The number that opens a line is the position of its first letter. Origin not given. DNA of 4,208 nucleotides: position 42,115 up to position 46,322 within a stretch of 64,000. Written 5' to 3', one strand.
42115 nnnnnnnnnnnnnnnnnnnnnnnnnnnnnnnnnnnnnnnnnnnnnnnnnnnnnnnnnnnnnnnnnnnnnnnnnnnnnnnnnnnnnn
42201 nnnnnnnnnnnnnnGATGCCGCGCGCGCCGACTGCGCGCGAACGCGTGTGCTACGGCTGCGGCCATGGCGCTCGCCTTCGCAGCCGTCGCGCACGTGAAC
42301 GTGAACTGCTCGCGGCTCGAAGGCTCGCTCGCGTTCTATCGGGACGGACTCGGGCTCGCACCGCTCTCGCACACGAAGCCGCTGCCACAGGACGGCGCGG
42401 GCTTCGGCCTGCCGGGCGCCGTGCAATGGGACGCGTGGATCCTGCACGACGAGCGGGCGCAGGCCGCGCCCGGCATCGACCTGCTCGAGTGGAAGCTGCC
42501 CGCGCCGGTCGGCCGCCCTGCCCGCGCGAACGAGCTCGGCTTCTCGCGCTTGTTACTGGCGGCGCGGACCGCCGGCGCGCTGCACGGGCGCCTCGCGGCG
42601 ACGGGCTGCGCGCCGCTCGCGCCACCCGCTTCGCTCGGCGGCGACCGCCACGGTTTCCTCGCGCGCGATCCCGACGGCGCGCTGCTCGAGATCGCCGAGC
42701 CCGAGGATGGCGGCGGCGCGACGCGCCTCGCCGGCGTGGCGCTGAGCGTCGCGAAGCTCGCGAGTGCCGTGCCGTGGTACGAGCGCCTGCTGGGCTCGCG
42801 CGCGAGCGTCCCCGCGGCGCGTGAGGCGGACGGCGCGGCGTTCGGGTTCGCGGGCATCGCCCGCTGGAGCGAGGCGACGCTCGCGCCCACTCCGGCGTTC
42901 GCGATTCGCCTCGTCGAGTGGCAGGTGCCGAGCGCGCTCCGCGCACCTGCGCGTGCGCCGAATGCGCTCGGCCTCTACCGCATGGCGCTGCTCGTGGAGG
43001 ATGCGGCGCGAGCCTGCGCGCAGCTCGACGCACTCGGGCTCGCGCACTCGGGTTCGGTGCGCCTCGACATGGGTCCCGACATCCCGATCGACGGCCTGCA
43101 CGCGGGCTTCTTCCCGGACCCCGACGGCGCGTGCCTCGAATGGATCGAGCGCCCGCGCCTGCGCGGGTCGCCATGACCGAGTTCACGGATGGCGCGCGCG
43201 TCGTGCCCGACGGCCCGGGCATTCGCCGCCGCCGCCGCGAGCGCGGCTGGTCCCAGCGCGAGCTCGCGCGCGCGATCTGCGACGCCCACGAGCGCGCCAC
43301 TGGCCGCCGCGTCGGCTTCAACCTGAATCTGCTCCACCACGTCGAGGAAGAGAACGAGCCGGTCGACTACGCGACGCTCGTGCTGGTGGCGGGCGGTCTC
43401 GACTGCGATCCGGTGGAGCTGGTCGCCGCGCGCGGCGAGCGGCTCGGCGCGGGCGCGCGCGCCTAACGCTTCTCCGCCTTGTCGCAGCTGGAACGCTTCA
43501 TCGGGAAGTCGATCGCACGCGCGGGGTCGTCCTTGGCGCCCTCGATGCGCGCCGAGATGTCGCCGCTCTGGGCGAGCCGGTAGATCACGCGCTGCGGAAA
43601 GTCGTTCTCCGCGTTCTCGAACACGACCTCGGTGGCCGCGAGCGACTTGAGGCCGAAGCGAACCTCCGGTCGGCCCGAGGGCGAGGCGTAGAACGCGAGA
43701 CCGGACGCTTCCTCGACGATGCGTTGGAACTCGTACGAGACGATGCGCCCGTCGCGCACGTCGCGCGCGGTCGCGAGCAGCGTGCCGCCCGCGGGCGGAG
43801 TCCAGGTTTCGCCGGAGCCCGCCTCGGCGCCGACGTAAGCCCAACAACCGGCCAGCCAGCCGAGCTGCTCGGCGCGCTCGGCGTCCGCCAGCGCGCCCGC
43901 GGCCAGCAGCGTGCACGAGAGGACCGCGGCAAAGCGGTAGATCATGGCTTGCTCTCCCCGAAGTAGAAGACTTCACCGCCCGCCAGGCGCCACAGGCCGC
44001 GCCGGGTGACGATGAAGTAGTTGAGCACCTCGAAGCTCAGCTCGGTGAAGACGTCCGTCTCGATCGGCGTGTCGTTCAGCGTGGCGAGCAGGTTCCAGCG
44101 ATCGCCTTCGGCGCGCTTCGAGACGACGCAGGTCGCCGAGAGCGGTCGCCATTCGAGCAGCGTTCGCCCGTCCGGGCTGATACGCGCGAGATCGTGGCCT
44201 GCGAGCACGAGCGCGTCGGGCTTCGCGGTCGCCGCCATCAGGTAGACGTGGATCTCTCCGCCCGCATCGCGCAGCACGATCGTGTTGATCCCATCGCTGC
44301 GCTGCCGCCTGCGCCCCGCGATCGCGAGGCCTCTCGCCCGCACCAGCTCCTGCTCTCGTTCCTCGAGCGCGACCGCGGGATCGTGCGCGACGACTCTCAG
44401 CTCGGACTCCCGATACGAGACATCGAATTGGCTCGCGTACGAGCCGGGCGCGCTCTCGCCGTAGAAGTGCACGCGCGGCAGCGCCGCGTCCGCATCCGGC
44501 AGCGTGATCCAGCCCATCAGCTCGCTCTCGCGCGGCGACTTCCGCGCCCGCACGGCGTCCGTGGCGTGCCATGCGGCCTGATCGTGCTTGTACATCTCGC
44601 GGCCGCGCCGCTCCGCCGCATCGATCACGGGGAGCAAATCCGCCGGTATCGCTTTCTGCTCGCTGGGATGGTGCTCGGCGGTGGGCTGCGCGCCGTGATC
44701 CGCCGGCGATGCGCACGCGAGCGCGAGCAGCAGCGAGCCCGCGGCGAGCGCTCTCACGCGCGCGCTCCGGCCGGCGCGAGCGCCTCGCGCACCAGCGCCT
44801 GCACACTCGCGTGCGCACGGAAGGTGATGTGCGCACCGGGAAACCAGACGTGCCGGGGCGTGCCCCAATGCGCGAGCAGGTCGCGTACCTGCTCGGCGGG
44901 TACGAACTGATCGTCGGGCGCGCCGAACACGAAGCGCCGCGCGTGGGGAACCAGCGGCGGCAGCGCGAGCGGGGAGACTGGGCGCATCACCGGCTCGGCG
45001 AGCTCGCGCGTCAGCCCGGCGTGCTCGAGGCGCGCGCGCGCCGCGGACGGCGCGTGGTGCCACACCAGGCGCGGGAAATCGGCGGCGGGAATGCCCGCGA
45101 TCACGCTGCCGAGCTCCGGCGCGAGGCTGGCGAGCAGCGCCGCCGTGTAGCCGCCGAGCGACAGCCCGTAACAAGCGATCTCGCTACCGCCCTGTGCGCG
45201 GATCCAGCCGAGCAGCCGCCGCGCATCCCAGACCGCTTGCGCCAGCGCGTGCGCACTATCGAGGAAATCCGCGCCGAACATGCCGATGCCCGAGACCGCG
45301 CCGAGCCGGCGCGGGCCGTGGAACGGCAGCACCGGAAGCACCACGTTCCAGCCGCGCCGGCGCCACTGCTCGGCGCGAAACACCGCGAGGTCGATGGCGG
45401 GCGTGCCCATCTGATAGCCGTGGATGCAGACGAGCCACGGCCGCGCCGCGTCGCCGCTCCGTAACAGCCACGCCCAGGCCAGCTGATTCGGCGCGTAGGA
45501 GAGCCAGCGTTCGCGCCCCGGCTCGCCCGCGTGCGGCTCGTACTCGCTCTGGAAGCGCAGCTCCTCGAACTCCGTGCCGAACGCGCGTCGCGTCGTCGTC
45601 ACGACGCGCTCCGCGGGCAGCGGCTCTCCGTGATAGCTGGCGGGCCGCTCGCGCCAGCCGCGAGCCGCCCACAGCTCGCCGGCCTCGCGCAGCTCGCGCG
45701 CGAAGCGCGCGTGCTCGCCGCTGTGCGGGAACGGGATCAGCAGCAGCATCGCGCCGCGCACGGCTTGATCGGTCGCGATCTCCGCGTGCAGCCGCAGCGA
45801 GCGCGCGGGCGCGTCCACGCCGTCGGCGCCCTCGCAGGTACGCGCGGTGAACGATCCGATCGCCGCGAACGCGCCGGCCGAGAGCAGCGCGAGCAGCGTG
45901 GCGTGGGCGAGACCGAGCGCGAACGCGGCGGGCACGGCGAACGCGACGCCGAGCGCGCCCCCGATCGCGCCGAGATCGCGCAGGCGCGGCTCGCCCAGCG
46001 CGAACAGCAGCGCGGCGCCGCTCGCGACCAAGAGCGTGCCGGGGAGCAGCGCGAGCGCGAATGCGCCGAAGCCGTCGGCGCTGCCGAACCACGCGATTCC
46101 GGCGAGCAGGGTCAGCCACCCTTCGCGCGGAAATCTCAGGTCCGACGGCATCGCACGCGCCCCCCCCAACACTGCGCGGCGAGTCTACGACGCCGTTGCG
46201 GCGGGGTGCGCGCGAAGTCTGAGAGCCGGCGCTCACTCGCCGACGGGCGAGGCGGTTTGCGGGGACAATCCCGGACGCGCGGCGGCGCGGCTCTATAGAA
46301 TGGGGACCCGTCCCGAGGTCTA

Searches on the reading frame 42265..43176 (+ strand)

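Call 59: search_protein_families(library=pfam, proteins=[window:42265-43176:+], max_evalue=0.00001)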
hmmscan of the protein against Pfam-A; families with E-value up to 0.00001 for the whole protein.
window:42265-43176:+ (303 aa): 1 family
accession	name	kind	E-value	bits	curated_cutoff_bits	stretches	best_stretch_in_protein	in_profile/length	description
PF00903.31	Glyoxalase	-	3.5e-14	53.7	20.6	1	8-143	2-121/121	Glyoxalase/Bleomycin resistance protein/Dioxygenase superfamily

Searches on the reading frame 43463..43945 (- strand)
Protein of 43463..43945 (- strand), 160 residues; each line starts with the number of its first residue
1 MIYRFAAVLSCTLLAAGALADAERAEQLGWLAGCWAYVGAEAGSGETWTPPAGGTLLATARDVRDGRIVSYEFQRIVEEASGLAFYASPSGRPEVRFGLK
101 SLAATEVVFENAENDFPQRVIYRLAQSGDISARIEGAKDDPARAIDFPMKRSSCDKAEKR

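Call 59: search_protein_families(library=pfam, proteins=[window:43463-43945:-], max_evalue=0.00001)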
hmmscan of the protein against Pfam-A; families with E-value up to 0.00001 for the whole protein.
window:43463-43945:- (160 aa): 1 family
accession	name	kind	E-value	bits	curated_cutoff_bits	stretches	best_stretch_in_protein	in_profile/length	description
PF19780.4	DUF6265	-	4.4e-23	82.3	23.8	1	30-135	2-115/116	Domain of unknown function (DUF6265)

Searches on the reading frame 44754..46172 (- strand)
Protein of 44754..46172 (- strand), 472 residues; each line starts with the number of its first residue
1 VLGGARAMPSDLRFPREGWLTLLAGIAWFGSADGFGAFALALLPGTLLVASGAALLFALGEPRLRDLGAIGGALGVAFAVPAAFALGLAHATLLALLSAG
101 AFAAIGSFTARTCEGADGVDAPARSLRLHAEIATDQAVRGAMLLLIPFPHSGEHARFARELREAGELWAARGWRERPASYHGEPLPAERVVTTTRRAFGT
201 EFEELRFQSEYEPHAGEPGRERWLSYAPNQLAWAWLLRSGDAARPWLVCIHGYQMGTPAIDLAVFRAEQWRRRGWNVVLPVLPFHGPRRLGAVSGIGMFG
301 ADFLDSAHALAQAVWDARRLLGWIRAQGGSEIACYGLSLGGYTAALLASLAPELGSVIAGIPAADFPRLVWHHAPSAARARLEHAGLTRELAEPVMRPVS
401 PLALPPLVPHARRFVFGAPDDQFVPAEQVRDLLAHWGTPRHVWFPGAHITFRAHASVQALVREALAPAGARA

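Call 59: search_protein_families(library=pfam, proteins=[window:44754-46172:-], max_evalue=0.00001)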
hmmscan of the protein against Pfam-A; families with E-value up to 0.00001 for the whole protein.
window:44754-46172:- (472 aa): 1 family
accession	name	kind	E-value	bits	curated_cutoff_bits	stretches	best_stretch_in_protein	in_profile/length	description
PF09752.15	ABHD18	-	6e-07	29.4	21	0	315-356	160-201/351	Alpha/beta hydrolase domain containing 18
